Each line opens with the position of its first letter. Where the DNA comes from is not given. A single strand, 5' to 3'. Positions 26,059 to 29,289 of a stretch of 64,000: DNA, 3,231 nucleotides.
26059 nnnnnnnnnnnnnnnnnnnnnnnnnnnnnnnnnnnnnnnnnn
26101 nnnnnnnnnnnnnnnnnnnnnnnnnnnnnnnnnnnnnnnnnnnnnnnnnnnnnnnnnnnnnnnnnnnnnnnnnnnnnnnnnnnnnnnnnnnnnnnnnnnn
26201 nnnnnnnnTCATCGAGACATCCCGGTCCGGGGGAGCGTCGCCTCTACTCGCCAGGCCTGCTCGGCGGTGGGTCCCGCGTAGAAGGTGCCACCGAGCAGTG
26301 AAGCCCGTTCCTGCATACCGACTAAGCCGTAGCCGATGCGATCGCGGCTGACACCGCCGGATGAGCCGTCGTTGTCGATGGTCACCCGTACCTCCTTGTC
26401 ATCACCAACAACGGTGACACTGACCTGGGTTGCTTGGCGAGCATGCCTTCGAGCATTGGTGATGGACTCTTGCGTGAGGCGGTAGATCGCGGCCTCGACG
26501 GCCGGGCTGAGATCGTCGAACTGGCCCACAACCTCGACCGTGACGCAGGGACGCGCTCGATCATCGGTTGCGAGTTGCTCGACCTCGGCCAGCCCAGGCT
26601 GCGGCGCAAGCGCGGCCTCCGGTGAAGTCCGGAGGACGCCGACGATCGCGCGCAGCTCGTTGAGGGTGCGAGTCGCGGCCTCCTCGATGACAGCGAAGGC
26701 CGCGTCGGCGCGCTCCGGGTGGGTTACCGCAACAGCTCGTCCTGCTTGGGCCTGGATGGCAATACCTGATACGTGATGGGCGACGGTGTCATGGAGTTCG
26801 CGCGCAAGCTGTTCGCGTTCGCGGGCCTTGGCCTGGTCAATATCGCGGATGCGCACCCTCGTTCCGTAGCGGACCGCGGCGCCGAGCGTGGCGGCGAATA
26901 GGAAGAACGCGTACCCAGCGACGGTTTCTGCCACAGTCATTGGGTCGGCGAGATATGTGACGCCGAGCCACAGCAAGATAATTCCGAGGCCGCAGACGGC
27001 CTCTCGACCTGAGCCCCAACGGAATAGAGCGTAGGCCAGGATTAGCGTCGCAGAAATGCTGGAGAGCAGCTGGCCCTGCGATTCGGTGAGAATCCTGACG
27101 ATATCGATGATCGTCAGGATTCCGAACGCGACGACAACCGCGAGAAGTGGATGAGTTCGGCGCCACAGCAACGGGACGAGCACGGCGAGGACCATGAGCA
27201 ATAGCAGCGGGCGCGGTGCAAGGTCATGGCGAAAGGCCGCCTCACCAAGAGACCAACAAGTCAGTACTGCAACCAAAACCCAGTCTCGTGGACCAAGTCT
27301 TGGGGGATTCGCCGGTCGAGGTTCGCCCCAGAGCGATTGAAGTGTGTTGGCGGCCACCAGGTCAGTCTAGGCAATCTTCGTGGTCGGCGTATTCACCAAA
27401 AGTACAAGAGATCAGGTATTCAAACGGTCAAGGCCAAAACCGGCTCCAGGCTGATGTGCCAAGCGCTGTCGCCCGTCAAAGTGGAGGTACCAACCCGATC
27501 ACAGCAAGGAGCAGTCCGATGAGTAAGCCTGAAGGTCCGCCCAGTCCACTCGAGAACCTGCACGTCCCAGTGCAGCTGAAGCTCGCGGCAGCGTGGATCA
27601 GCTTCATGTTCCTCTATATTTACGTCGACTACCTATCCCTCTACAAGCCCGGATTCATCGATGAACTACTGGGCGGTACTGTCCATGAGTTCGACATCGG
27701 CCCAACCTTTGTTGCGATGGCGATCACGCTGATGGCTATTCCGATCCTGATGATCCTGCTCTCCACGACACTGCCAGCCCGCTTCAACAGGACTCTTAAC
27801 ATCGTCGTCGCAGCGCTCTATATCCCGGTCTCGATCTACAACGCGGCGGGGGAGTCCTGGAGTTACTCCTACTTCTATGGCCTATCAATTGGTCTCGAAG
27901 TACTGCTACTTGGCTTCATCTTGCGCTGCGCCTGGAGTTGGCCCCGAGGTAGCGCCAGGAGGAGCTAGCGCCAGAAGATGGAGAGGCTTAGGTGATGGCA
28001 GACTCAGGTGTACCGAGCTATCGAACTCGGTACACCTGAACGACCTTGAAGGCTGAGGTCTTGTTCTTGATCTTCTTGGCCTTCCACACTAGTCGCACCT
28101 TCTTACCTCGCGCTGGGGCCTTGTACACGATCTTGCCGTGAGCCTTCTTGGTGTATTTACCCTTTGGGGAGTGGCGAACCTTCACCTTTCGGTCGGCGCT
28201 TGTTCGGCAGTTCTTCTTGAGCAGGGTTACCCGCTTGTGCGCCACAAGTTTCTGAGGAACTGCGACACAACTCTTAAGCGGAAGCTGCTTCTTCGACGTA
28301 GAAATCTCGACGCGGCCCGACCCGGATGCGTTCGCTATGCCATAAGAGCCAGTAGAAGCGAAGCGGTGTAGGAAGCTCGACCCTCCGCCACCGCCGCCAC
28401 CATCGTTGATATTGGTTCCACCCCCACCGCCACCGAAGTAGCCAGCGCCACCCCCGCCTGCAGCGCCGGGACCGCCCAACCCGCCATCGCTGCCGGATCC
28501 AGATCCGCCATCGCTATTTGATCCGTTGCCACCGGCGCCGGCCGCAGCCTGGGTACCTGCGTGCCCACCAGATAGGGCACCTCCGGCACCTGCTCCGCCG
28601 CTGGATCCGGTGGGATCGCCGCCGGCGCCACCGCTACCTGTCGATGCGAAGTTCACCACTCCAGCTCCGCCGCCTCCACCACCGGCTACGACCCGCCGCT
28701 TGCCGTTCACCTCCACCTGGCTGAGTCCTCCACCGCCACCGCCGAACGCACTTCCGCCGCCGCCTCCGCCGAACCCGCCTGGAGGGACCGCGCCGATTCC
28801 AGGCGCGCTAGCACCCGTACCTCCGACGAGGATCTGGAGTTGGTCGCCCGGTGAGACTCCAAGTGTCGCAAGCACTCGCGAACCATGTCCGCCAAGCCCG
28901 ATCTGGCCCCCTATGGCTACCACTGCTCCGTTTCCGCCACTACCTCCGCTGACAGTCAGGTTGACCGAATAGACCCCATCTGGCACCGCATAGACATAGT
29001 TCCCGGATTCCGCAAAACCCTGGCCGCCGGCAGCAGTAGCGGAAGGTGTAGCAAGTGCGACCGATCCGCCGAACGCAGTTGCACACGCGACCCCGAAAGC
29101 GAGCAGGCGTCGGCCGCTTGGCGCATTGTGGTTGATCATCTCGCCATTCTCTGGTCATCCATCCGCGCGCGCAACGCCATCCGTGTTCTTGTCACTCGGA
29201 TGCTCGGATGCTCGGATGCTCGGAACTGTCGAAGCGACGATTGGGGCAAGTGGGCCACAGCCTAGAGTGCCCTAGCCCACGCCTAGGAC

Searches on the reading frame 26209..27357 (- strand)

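Call 7: search_protein_families(library=pfam, proteins=[window:26209-27357:-])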
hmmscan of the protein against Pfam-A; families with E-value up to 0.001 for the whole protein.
window:26209-27357:- (382 aa): 3 families
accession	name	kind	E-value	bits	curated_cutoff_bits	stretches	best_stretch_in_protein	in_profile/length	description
PF07730.19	HisKA_3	-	6.6e-18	65.5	24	1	180-245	1-66/68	Histidine kinase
PF02518.31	HATPase_c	-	1.9e-06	28.7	26.4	1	288-377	3-109/111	Histidine kinase-, DNA gyrase B-, and HSP90-like ATPase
PF23539.1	DUF7134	-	3.8e-05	23.8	27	1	26-171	16-154/155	Domain of unknown function (DUF7134)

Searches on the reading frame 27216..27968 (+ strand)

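Call 42: search_protein_families(library=pfam, proteins=[window:27216-27968:+], max_evalue=0.01)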
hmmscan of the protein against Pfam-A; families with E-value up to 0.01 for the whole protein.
window:27216-27968:+ (250 aa): 1 family
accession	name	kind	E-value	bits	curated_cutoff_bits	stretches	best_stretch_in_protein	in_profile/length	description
PF19851.4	DUF6326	-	2.1e-10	41.5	24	1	123-231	14-123/135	Family of unknown function (DUF6326)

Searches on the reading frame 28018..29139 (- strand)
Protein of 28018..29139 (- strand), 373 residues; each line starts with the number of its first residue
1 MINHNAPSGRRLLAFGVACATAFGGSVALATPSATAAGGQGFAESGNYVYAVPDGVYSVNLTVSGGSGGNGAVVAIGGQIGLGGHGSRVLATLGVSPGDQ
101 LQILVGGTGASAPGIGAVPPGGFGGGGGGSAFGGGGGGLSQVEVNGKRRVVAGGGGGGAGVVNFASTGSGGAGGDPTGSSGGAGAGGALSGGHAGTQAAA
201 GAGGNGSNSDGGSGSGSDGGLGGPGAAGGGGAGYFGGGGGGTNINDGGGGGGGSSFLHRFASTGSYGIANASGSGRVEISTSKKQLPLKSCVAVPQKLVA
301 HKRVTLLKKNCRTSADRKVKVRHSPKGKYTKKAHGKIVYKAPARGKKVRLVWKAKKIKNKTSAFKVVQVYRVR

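Call 42: search_protein_families(library=pfam, proteins=[window:28018-29139:-], max_evalue=0.01)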
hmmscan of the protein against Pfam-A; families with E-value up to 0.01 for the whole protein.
window:28018-29139:- (373 aa): 1 family
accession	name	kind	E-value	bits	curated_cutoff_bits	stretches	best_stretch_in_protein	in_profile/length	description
PF12810.13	ALK_LTK_GRD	-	3e-07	31.1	24.5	1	48-261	1-203/243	ALK/LTK, Glycine-rich domain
